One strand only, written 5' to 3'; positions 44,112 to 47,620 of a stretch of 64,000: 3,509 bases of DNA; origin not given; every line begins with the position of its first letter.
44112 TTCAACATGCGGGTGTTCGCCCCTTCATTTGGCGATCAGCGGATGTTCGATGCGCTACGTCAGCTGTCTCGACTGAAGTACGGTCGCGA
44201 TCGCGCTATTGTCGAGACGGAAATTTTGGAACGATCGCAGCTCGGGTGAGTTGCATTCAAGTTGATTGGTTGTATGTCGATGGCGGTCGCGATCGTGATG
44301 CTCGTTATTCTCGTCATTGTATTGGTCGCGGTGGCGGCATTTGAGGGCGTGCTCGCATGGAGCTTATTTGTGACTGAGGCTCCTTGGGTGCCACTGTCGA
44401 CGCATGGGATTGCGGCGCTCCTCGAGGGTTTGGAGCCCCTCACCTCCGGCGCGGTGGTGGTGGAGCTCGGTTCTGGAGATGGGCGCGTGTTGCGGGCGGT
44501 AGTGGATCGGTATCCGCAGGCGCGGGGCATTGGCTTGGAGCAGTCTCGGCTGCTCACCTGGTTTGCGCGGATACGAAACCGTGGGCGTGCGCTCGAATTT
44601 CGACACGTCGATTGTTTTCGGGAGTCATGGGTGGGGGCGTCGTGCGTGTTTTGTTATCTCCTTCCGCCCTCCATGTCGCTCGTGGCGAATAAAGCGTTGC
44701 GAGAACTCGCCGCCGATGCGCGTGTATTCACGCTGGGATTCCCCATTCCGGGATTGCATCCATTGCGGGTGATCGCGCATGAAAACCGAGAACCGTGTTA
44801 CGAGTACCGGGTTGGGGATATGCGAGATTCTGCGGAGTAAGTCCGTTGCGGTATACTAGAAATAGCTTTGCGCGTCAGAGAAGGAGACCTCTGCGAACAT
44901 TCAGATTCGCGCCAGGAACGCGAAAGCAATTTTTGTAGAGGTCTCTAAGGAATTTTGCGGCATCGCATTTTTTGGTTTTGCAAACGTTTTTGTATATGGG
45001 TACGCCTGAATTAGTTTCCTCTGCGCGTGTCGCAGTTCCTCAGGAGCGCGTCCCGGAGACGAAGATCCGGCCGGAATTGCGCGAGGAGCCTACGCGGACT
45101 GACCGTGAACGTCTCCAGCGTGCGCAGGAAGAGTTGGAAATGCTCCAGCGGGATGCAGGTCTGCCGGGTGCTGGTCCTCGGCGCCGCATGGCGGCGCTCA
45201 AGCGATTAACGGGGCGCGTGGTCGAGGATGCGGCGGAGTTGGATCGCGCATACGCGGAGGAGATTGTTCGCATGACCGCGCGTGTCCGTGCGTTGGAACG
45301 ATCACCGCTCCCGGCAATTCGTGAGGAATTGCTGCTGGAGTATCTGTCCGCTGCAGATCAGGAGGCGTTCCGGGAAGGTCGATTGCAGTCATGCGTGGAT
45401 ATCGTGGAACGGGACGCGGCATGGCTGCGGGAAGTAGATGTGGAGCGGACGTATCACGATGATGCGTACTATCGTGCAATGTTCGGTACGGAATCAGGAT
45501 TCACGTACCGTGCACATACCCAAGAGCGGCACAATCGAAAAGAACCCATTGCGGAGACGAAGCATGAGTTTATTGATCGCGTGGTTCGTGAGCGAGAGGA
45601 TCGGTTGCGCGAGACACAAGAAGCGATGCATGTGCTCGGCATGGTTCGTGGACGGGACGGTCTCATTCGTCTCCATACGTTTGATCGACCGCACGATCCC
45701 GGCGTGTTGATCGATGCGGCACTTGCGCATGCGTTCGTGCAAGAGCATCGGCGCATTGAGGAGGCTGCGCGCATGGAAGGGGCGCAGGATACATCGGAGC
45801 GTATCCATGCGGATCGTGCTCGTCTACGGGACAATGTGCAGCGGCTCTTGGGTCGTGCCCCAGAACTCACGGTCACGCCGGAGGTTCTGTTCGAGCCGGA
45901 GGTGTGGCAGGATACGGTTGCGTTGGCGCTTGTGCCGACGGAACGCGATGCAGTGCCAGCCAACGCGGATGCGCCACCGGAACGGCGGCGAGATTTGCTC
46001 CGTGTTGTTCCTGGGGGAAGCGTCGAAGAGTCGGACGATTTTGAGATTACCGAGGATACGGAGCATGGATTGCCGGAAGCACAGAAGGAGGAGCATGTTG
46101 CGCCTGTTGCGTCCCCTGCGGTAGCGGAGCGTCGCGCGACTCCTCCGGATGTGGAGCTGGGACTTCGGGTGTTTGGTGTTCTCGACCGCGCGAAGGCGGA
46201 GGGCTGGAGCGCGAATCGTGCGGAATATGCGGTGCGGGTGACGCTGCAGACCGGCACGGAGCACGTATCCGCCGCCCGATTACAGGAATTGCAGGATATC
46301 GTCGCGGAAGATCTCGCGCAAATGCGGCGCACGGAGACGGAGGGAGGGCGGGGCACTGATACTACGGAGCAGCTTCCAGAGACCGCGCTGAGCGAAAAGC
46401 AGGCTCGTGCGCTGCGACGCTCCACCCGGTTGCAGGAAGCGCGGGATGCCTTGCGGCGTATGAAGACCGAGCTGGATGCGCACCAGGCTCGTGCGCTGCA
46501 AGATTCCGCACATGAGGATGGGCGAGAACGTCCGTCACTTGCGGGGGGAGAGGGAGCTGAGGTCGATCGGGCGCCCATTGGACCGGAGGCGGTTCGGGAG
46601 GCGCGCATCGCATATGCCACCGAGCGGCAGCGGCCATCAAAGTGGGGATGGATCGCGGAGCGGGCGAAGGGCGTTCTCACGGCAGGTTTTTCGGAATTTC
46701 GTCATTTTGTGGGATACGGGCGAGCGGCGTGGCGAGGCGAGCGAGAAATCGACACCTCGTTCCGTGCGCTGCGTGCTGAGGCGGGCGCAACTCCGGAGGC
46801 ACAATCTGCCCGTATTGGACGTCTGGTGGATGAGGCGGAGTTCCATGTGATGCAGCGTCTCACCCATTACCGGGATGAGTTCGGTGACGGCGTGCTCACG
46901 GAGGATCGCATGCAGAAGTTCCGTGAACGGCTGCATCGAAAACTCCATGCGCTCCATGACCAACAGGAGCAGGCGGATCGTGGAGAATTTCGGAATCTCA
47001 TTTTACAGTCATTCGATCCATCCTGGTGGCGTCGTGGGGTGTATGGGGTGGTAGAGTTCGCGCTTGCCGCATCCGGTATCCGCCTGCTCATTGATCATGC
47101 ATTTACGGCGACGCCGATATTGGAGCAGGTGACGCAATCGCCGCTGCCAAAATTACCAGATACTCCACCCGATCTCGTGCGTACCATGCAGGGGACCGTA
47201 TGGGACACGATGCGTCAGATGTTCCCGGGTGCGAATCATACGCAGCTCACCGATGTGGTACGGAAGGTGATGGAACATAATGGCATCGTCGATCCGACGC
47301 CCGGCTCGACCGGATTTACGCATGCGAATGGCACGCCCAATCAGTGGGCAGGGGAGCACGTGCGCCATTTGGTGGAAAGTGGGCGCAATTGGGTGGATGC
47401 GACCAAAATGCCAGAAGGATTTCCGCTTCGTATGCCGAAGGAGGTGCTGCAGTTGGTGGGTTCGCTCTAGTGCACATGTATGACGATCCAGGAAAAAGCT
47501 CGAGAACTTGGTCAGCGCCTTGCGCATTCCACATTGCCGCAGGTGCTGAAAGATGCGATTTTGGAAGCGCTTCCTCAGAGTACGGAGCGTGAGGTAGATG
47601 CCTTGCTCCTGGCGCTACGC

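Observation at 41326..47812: Block of VirD4/TraG-like membrane ATPase, membrane SAM-methyltransferase and an 832-aa hyper-charged protein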

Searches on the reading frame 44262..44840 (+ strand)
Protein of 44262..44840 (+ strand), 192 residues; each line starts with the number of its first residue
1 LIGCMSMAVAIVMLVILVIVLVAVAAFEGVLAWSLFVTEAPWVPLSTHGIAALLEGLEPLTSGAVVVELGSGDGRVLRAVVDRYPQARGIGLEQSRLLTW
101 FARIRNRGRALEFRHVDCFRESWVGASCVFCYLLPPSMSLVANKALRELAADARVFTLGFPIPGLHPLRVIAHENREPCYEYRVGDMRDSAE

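Call 3: search_protein_families(library=pfam, proteins=[window:44262-44840:+], max_evalue=0.01)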
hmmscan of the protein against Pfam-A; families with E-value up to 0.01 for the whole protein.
window:44262-44840:+ (192 aa): 1 family
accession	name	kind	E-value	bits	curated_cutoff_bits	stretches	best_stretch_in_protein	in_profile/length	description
PF13649.12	Methyltransf_25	-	0.0059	17.7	27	1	66-123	1-60/97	Methyltransferase domain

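Call 4: search_protein_families(library=ncbifam, proteins=[window:44262-44840:+], max_evalue=0.01)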
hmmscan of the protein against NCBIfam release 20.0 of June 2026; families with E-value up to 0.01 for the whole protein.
window:44262-44840:+ (192 aa): 3 families
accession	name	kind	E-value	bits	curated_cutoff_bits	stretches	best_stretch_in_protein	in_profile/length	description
NF041081.1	prot_lys_mtase_Arch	equivalog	2.2e-07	31.1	200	1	64-175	11-126/142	protein-lysine N-methyltransferase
NF010703.0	PRK14103.1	equivalog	0.0065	15.9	320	1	63-118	30-81/256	trans-aconitate 2-methyltransferase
NF000476.1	myrA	exception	0.0081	15.8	625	0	58-102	101-146/295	23S rRNA (guanine(748)-N(1))-methyltransferase MyrA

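Call 46: search_solved_structures(query=window:44262-44840:+, max_evalue=1, show_alignments=1)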
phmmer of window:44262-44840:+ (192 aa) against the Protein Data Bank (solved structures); distinct sequences matched with E-value up to 1: 12.
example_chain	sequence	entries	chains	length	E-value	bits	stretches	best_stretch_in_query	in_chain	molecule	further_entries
5fa8_A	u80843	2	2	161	4e-06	30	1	36-176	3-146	Ribosomal protein L11 methyltransferase, putative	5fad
5jwj_A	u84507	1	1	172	7.3e-06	29.1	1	36-188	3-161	Protein-lysine N-methyltransferase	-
5bxy_A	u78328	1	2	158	8.7e-06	28.9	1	40-157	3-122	RNA methyltransferase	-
5mgz_A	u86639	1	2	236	0.01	18.8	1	60-118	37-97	8-demethylnovobiocic acid C(8)-methyltransferase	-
8tji_A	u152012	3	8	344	0.015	18.3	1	46-135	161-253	RedM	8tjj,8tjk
5m58_A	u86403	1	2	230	0.03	17.3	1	60-118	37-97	C-methyltransferase CouO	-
6f5z_A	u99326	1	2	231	0.038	17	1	58-103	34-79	24-sterol C-methyltransferase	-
8g5s_A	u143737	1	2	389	0.061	16.3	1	54-103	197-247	TnmJ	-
3gwz_A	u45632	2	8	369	0.32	14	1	61-98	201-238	MmcR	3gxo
6i70_A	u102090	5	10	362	0.65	13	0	56-94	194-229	O-methyltransferase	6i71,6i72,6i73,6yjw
1fp1_D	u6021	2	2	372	0.65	13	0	64-95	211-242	ISOLIQUIRITIGENIN 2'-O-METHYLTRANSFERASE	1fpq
1kyw_A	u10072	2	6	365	0.95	12.4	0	64-94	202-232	Caffeic acid 3-O-methyltransferase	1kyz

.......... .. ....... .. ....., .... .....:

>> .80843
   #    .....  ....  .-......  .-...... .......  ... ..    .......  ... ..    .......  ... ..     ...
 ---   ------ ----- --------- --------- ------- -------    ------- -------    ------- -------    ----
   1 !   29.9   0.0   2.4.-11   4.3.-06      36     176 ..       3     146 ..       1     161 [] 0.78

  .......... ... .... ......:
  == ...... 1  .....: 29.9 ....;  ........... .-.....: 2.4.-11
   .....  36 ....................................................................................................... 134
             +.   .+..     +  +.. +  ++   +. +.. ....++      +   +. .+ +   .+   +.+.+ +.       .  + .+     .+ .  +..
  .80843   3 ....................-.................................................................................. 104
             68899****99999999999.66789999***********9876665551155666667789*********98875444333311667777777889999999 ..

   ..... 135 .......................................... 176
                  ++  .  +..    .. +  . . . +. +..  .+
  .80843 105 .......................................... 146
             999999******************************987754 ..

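Call 47: search_protein_families(library=padloc, proteins=[window:44262-44840:+], max_evalue=0.01)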
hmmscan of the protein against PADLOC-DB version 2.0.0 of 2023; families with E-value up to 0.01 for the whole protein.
window:44262-44840:+ (192 aa): 1 family
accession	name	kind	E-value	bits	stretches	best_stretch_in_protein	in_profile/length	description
PDLC04134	mad2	-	5.8e-08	30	1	40-157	270-394/492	mads_2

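Call 48: search_protein_families(library=phrogs, proteins=[window:44262-44840:+], max_evalue=0.01)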
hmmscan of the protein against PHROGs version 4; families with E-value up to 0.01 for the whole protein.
window:44262-44840:+ (192 aa): 0 families

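Call 85: find_related_loci(query=A6, collection=metagenome_contigs, flank=6000)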
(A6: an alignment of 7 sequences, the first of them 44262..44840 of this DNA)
Query A6 (192 aa) in metagenome_contigs; peptide patterns used: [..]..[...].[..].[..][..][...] (x = any residue, [..] = any of these).
600 stretches matched a pattern (row limit reached: there are more); 378 encode a relative of the query (tblastn E <= 1e-3); the best 80 are kept; 80 distinct loci.
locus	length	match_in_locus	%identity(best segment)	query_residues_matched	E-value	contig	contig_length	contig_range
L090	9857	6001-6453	39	46-192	6e-21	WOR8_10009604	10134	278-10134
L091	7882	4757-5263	31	7-171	1e-20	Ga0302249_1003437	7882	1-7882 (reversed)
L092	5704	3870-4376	31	22-186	2e-19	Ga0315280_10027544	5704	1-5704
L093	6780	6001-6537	31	13-184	4e-19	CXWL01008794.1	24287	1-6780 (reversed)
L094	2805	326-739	33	33-171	8e-19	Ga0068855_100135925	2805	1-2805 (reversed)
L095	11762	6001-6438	32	40-183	1e-18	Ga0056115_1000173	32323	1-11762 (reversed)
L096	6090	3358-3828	38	32-185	3e-18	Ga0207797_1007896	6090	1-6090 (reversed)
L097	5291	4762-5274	31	6-170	3e-18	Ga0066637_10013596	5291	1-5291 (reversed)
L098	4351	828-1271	30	40-184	4e-18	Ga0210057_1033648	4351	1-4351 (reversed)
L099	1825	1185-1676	32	32-192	3e-18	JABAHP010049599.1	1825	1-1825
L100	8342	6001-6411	34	50-184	1e-17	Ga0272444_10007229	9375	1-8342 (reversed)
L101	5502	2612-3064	35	36-184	2e-17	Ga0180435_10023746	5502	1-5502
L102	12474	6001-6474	30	8-171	2e-17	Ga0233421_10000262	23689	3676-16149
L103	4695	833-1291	28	33-184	3e-17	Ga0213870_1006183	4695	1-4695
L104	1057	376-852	26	13-171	4e-17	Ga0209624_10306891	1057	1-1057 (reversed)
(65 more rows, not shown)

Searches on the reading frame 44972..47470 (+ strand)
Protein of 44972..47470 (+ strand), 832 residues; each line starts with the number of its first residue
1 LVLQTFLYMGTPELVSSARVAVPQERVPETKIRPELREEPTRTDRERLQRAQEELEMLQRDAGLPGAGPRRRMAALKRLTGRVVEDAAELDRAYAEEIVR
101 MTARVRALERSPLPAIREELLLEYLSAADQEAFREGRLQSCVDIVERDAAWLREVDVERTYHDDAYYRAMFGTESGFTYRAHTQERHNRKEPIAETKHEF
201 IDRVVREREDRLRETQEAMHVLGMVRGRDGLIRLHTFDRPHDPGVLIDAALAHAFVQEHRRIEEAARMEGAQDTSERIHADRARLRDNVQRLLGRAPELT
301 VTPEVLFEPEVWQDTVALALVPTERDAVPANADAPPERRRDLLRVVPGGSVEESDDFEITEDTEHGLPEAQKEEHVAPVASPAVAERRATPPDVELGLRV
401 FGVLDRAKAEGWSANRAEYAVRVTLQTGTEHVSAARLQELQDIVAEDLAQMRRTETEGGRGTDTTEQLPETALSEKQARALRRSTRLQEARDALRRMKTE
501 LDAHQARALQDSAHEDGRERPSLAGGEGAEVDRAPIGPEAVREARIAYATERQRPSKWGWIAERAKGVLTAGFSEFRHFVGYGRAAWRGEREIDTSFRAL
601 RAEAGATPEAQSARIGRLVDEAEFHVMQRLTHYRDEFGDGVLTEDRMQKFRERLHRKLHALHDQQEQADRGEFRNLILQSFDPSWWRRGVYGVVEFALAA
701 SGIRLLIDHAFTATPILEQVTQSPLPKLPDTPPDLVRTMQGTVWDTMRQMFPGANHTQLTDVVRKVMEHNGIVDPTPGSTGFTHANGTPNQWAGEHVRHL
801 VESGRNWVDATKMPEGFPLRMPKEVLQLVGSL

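Call 3: search_protein_families(library=pfam, proteins=[window:44972-47470:+], max_evalue=0.01)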
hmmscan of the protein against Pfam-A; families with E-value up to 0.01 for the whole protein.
window:44972-47470:+ (832 aa): 0 families

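Call 4: search_protein_families(library=ncbifam, proteins=[window:44972-47470:+], max_evalue=0.01)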
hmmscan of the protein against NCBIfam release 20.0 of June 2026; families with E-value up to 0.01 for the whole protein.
window:44972-47470:+ (832 aa): 0 families

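Call 19: find_homologous_proteins(query=window:44972-47470:+)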
Query window:44972-47470:+ (832 aa): 2 proteins with E <= 0.001 among 8000 candidates.
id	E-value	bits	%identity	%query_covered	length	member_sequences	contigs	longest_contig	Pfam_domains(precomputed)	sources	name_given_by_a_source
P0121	0.0e+0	1825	100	99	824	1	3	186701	-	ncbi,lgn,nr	ncbi:hypothetical protein HYV74_00350 [Candidatus Uhrbacteria bacterium]|nr:hypothetical protein [Ca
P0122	2.9e-255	868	55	99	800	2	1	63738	-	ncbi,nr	ncbi:hypothetical protein HY632_02180 [Candidatus Uhrbacteria bacterium]|nr:hypothetical protein [Ca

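Call 47: search_protein_families(library=padloc, proteins=[window:44972-47470:+], max_evalue=0.01)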
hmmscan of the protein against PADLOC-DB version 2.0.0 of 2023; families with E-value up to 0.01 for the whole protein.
window:44972-47470:+ (832 aa): 0 families

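Call 48: search_protein_families(library=phrogs, proteins=[window:44972-47470:+], max_evalue=0.01)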
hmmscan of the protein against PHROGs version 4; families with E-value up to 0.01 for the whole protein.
window:44972-47470:+ (832 aa): 0 families

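Call 68: search_protein_representatives(alignment_id=A4)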
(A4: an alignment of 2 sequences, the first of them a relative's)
Query: 2 sequences, 842 profile positions. Proteins with E-value up to 0.001 (for the whole library): 70; up to 1e-10: 24; up to 1e-30: 4. The best 70 are listed.
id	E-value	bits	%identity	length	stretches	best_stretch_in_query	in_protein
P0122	0.0e+00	1639.1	-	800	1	1-842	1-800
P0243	9.5e-97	341.5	-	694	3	570-837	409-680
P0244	7.0e-84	299.0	-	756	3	568-787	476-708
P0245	5.8e-66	239.7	-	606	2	459-830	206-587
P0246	1.8e-19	85.9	-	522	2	621-782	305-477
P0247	4.4e-18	81.3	-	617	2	619-762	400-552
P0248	1.7e-17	79.4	-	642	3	621-761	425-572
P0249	2.9e-17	78.6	-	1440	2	380-478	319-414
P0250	1.1e-16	76.7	-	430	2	615-718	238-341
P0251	1.8e-16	76.0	-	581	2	626-757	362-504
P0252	3.9e-16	74.9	-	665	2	624-782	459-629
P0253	5.3e-15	71.1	-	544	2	619-783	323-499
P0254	6.2e-15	70.9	-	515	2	623-758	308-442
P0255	9.9e-15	70.2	-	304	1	620-783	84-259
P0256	1.3e-14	69.9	-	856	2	619-782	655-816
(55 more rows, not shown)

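Call 69: list_cluster_members(proteins=[P0243, P0244, P0245, P0246, P0247, P0248, P0249, P0250, P0252, P0256])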
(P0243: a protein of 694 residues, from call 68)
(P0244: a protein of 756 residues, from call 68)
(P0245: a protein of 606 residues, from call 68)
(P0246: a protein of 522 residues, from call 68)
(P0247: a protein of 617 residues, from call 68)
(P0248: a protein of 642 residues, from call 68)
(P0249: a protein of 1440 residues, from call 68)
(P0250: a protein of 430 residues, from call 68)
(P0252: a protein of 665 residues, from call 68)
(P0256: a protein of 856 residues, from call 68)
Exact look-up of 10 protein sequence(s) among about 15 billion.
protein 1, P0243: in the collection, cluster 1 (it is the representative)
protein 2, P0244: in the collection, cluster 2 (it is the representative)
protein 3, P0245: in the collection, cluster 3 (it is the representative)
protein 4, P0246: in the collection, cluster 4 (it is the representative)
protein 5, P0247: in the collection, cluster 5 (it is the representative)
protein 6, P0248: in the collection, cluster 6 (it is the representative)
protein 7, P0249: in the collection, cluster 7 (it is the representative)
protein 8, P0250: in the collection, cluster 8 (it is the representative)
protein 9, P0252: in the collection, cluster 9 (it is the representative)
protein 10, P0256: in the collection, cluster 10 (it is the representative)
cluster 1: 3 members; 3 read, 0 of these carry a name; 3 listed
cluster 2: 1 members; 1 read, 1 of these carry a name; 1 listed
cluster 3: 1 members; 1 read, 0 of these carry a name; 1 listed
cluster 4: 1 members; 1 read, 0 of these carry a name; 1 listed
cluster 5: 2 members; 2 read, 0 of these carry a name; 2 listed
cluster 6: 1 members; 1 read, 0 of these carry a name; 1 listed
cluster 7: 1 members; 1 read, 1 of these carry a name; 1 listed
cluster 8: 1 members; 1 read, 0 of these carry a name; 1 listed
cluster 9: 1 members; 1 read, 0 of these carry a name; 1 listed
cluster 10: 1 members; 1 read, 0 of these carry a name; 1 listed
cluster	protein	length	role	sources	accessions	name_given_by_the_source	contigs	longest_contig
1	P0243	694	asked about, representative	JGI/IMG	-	-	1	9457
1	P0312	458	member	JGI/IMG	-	-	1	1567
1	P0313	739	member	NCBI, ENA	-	-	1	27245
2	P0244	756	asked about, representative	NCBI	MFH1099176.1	MAG: hypothetical protein V1723_04665 [Candidatus Uhrbacteria bacterium]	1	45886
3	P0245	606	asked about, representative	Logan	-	-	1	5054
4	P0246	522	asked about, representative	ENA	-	-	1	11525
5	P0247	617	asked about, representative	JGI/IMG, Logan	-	-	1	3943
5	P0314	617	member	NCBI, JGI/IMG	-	-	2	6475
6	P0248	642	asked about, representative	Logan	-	-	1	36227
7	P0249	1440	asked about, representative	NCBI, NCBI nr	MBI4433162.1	hypothetical protein HY632_00160 [Candidatus Uhrbacteria bacterium] | hypothetical protein [Candidatus Uhrbacteria bacterium]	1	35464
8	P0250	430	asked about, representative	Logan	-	-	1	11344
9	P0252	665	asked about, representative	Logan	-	-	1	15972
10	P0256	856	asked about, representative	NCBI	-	-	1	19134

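Call 70: find_encoding_contigs(protein=P0248, flank=8000, max_places=1)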
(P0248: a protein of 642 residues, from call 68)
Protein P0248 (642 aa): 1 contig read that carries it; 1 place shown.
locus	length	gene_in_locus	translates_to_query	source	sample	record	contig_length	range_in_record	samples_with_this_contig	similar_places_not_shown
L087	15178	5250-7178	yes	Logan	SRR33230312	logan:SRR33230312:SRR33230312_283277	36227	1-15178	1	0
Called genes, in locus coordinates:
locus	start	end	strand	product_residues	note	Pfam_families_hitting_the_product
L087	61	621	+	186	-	-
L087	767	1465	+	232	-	PF05552:MS_channel_1st_1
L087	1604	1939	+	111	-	PF00203:Ribosomal_S19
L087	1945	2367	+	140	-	PF00237:Ribosomal_L22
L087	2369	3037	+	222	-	PF07650:KH_2, PF00189:Ribosomal_S3_C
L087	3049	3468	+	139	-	PF00252:Ribosomal_L16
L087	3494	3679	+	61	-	PF00831:Ribosomal_L29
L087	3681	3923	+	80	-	PF00366:Ribosomal_S17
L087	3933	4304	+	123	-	PF00238:Ribosomal_L14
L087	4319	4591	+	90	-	PF22682:Ribosomal_uL24m-like (weak), PF00467:KOW, PF17136:ribosomal_L24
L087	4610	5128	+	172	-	PF00281:Ribosomal_L5, PF00673:Ribosomal_L5_C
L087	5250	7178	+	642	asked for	-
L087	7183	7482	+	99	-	-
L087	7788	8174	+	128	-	PF00410:Ribosomal_S8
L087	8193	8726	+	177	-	PF00347:Ribosomal_L6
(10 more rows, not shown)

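Call 73: find_encoding_contigs(protein=P0252, flank=6000, max_places=1)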
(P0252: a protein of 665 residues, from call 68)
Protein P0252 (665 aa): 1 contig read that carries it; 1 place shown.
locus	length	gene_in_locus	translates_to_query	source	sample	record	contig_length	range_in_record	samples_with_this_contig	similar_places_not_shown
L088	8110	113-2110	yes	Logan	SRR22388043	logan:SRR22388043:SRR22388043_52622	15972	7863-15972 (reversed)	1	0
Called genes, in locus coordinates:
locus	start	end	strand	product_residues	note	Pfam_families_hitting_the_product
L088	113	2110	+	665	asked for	-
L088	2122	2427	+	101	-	-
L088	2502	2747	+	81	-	-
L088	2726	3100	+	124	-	PF02452:PemK_toxin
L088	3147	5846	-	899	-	PF25788:Ig_Rha78A_N (faint), PF00801:PKD (weak), PF18911:PKD_4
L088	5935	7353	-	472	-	-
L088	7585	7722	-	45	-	-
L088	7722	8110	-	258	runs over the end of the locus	PF08843:AbiEii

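Call 74: find_encoding_contigs(protein=P0256, flank=6000, max_places=1)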
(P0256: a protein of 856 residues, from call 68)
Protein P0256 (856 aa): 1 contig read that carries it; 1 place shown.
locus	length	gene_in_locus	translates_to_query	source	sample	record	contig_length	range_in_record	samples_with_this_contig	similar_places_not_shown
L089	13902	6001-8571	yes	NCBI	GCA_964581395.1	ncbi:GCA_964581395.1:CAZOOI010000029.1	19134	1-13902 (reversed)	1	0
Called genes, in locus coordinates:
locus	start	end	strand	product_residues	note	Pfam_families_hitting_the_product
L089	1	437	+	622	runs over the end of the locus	PF00012:HSP70, PF06723:MreB_Mbl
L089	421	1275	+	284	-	-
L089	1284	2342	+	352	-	PF00226:DnaJ, PF01556:DnaJ_C, PF00684:DnaJ_CXXCXGXG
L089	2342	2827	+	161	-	-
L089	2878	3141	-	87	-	-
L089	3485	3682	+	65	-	-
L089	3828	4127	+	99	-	PF00166:Cpn10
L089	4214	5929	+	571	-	PF00118:Cpn60_TCP1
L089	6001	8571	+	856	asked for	-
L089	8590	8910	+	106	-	-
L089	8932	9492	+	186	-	PF04011:LemA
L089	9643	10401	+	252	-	PF01435:Peptidase_M48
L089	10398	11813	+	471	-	PF00224:PK, PF02887:PK_C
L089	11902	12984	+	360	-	-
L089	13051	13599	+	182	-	-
